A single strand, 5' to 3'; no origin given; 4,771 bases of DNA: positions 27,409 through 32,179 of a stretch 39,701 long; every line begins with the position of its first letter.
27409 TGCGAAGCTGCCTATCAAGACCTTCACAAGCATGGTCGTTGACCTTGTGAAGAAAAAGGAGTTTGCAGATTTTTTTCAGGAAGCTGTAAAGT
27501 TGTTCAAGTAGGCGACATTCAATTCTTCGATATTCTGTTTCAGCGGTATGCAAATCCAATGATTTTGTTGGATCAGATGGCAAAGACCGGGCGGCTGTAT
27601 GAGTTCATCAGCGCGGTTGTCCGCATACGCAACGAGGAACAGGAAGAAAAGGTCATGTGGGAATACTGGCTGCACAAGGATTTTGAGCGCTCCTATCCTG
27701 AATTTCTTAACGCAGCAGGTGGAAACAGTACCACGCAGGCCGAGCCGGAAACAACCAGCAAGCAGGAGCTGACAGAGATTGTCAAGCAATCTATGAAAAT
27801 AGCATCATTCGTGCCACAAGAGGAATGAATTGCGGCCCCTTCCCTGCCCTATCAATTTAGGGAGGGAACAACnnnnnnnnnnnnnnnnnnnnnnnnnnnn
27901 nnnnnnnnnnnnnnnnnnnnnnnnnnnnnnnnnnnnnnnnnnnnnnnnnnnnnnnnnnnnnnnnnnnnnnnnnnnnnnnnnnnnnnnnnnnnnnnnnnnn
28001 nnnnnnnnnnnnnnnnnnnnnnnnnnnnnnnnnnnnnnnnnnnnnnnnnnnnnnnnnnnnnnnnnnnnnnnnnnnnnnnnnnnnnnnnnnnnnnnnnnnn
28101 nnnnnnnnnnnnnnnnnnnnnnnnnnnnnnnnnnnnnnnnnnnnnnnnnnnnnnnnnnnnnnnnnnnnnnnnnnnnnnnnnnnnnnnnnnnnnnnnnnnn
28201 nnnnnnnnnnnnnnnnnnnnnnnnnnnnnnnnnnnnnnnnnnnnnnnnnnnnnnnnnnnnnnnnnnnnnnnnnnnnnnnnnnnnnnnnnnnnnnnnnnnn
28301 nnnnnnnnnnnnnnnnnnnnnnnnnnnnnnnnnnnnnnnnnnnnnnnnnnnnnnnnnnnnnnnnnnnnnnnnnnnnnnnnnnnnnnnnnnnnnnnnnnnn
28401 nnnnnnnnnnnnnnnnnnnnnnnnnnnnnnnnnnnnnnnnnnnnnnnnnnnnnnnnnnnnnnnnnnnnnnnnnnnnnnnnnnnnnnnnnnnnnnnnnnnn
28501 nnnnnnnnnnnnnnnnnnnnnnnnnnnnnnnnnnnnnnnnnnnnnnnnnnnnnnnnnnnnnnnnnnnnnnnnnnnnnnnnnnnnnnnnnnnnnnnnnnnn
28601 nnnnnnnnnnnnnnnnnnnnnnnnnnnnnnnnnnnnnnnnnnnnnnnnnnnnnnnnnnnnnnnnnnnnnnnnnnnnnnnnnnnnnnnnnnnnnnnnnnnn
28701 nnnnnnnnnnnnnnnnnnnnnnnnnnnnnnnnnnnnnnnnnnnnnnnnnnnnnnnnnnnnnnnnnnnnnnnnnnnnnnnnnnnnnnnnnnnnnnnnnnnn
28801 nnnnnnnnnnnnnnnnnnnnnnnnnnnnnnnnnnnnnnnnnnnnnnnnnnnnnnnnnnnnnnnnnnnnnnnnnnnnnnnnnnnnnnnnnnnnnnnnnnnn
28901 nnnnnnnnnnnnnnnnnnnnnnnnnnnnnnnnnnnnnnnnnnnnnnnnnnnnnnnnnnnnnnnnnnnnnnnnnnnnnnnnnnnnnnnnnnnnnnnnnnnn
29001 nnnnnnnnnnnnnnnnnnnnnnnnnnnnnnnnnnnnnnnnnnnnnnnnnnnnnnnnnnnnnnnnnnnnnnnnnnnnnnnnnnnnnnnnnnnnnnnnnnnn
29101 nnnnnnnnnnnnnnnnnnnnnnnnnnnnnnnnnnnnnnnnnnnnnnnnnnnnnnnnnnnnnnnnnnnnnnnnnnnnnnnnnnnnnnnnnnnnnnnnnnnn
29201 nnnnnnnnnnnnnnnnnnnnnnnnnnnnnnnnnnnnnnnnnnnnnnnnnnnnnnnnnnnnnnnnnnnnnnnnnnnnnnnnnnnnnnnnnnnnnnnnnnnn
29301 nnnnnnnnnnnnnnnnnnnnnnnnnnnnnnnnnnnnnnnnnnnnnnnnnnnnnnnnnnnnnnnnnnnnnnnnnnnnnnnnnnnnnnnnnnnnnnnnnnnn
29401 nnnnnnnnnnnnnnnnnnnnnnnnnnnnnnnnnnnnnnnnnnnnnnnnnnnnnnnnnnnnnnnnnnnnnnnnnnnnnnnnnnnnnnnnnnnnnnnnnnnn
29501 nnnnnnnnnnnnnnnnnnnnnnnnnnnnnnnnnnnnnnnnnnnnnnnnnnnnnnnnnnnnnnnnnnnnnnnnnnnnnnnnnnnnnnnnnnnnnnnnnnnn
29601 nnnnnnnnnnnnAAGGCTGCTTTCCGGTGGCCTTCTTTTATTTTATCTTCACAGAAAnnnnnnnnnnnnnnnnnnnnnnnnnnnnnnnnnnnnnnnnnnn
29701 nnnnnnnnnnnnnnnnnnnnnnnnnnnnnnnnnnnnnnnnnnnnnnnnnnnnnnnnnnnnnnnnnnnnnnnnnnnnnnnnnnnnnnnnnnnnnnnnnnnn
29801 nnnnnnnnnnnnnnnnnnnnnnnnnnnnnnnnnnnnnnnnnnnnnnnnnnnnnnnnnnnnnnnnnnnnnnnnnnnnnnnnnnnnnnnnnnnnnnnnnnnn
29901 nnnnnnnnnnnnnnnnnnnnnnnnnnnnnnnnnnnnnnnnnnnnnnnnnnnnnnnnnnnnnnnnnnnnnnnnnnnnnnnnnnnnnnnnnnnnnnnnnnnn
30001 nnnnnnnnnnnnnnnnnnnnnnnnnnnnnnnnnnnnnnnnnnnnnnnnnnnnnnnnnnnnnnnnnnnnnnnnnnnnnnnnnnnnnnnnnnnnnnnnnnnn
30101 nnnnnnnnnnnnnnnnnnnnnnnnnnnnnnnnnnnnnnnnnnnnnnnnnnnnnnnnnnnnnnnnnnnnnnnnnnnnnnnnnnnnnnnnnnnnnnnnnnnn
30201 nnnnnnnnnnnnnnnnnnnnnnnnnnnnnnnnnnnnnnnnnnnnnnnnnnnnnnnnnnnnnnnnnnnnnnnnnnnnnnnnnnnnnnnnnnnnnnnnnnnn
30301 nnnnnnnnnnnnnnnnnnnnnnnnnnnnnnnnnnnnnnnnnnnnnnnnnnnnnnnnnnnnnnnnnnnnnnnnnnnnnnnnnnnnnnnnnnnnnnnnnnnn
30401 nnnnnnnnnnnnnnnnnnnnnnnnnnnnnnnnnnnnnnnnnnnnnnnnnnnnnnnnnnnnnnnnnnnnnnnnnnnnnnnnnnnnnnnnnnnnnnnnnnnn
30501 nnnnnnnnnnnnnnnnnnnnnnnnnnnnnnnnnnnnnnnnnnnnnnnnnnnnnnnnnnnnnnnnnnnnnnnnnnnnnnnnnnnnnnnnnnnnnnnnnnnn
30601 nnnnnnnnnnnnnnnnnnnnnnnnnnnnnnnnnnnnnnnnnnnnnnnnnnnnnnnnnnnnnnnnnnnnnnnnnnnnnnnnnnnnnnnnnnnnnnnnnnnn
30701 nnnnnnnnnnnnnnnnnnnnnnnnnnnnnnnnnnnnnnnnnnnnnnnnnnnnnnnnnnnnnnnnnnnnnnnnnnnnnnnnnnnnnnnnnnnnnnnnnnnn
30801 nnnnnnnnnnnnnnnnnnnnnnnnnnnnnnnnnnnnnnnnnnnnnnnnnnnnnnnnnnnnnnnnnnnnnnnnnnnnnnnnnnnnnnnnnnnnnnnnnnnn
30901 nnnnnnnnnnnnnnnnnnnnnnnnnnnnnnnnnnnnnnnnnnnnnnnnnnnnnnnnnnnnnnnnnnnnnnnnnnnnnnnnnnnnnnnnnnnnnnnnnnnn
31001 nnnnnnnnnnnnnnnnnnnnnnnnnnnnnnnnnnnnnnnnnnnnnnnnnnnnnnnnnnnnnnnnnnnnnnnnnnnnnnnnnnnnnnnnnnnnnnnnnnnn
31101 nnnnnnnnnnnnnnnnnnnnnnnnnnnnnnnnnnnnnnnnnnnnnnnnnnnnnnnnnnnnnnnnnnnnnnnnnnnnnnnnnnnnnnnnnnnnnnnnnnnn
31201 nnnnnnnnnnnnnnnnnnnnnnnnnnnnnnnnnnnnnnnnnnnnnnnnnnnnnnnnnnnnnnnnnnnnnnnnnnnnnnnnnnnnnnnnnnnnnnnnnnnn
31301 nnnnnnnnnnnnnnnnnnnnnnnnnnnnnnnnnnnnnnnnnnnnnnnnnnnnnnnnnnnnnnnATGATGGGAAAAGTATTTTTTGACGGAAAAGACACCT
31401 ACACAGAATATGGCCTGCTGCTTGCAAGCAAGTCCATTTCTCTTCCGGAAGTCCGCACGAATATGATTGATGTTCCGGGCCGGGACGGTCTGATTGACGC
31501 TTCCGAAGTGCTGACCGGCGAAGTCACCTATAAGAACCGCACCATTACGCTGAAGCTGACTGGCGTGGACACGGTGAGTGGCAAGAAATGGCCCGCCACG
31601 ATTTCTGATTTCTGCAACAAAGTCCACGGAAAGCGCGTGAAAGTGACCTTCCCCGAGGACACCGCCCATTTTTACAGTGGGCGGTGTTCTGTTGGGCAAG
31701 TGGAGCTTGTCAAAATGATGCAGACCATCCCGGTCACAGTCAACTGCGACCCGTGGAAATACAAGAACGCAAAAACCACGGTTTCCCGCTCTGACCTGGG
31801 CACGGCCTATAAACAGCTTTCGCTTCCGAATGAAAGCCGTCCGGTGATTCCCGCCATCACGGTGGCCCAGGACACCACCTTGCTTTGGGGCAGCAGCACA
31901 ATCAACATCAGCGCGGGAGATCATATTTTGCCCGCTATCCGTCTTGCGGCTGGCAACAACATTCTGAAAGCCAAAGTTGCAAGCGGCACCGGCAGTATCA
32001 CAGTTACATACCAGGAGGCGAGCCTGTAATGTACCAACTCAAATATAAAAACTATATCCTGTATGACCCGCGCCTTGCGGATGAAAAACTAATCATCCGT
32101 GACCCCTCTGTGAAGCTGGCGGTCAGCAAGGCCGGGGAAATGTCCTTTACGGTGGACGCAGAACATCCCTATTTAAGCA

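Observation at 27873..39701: Two complete alternative tail-tip modules in one siphovirus genome: 2 tape measures and 2 Dit-Tal-RBP cassettes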

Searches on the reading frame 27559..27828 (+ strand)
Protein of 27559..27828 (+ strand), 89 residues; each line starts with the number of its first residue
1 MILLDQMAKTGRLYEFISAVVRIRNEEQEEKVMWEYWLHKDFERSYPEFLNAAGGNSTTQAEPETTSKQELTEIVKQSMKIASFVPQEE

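Call 10: search_protein_families(library=pfam, proteins=[window:27559-27828:+], max_evalue=0.01)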
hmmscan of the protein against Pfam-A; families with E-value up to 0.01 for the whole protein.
window:27559-27828:+ (89 aa): 0 families

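Call 11: search_protein_families(library=phrogs, proteins=[window:27559-27828:+], max_evalue=0.001)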
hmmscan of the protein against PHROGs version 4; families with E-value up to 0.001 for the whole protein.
window:27559-27828:+ (89 aa): 1 family
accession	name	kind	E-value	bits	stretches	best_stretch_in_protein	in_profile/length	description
phrog_1294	-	other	3.4e-10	40.9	1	15-84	5-74/80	peptide methionine sulfoxide reductase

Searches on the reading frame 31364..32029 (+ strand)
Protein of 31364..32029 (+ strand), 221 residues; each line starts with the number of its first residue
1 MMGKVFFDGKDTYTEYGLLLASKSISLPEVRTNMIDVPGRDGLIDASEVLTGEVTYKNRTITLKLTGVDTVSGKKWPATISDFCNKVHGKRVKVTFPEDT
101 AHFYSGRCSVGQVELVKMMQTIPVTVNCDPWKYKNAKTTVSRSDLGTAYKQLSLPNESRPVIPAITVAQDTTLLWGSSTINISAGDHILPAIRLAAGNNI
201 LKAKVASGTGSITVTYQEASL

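Call 10: search_protein_families(library=pfam, proteins=[window:31364-32029:+], max_evalue=0.01)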
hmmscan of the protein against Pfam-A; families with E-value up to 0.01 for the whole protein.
window:31364-32029:+ (221 aa): 0 families

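Call 11: search_protein_families(library=phrogs, proteins=[window:31364-32029:+], max_evalue=0.001)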
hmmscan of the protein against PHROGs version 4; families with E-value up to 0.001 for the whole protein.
window:31364-32029:+ (221 aa): 1 family
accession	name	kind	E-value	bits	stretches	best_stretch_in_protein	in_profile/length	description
phrog_33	-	tail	3.8e-14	53.6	1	2-217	37-274/651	distal tail protein Dit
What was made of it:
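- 31364..32029 (+): Dit-1 (221 aa), inner cassette. Its start overlaps the TMP-2 stop. phrog_33, E 4e-14 (call 11).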
